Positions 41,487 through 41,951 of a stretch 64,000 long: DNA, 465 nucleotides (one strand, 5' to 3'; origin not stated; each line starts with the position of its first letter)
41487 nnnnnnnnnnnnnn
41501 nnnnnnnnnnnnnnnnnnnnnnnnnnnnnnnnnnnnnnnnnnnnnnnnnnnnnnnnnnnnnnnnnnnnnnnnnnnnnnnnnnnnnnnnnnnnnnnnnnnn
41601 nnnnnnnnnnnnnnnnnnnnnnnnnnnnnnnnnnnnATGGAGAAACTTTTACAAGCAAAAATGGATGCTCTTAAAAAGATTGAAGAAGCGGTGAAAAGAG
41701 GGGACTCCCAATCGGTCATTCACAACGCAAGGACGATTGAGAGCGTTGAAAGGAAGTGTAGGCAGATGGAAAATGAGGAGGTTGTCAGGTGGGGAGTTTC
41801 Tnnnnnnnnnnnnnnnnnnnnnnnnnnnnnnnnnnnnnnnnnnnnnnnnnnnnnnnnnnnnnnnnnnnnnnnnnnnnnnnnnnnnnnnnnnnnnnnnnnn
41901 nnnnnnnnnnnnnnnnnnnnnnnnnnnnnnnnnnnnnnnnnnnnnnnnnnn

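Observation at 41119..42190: Three tandem paralogous ~55-61 aa helical proteins (one below ORF cutoff); two sit in a ~370-bp segmental duplication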

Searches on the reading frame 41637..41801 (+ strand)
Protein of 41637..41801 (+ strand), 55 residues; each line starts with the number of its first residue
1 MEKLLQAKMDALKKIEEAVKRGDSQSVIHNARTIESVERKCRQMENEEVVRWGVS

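Call 6: search_protein_families(library=pfam, proteins=[window:41637-41801:+], max_evalue=1)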
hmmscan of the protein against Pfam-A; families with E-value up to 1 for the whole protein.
window:41637-41801:+ (55 aa): 2 families
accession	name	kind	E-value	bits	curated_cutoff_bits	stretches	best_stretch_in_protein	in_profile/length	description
PF17448.7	YqaH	-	0.024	15.4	31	1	13-51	26-66/88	Uncharacterized YqaH-like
PF18088.7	Glyco_H_20C_C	-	0.054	13.8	27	1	3-52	81-131/194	Glycoside Hydrolase 20C C-terminal domain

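Call 7: search_protein_families(library=ncbifam, proteins=[window:41637-41801:+], max_evalue=1)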
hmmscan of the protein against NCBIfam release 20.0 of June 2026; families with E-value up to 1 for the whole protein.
window:41637-41801:+ (55 aa): 2 families
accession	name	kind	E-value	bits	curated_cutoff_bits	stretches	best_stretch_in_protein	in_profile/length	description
NF042956.1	IteS_antiphage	equivalog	0.05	11.8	900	1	2-46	97-141/747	S8 family anti-phage peptidase IteS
TIGR04358.1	XXXCH_domain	subfamily_domain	0.1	13.1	40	1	9-42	55-88/90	GAK system XXXCH domain-containing protein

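Call 16: find_homologous_proteins(query=window:41637-41801:+, max_evalue=10)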
Query window:41637-41801:+ (55 aa): 6 proteins with E <= 10 among 6 candidates.
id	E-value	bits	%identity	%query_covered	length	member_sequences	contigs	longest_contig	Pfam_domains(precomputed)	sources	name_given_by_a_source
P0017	7.1e-27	108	100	100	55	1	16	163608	-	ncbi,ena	-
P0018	1.1e-23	98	91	100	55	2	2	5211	-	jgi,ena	-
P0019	1.7e-22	95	85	100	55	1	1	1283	-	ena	-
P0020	1.5e-20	89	84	100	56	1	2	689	-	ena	-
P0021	2.1e-19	85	80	100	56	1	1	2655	-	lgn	-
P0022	2.9e-19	85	80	100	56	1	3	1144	-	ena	-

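Call 47: find_encoding_contigs(protein=P0021, flank=3000, max_places=3)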
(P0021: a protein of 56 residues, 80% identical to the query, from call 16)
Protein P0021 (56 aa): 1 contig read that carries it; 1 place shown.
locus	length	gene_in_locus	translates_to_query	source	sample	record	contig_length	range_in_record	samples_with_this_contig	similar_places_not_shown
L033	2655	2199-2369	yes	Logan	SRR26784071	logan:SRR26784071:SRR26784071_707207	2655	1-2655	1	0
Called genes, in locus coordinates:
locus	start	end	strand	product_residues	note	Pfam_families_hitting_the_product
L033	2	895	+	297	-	?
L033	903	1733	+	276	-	PF00072:Response_reg, PF00196:GerE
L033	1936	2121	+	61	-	-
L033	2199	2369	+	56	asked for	-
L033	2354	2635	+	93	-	-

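Call 63: search_protein_families(library=padloc, proteins=[window:41637-41801:+], max_evalue=0.1)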
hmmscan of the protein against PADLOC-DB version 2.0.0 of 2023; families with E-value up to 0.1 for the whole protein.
window:41637-41801:+ (55 aa): 1 family
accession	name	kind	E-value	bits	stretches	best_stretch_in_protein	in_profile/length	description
PDLC03680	HEase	-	0.022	12.6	1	2-26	10-34/218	homing endonuclease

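Call 64: search_protein_families(library=phrogs, proteins=[window:41637-41801:+], max_evalue=0.1)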
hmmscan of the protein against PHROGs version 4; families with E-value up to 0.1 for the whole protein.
window:41637-41801:+ (55 aa): 0 families
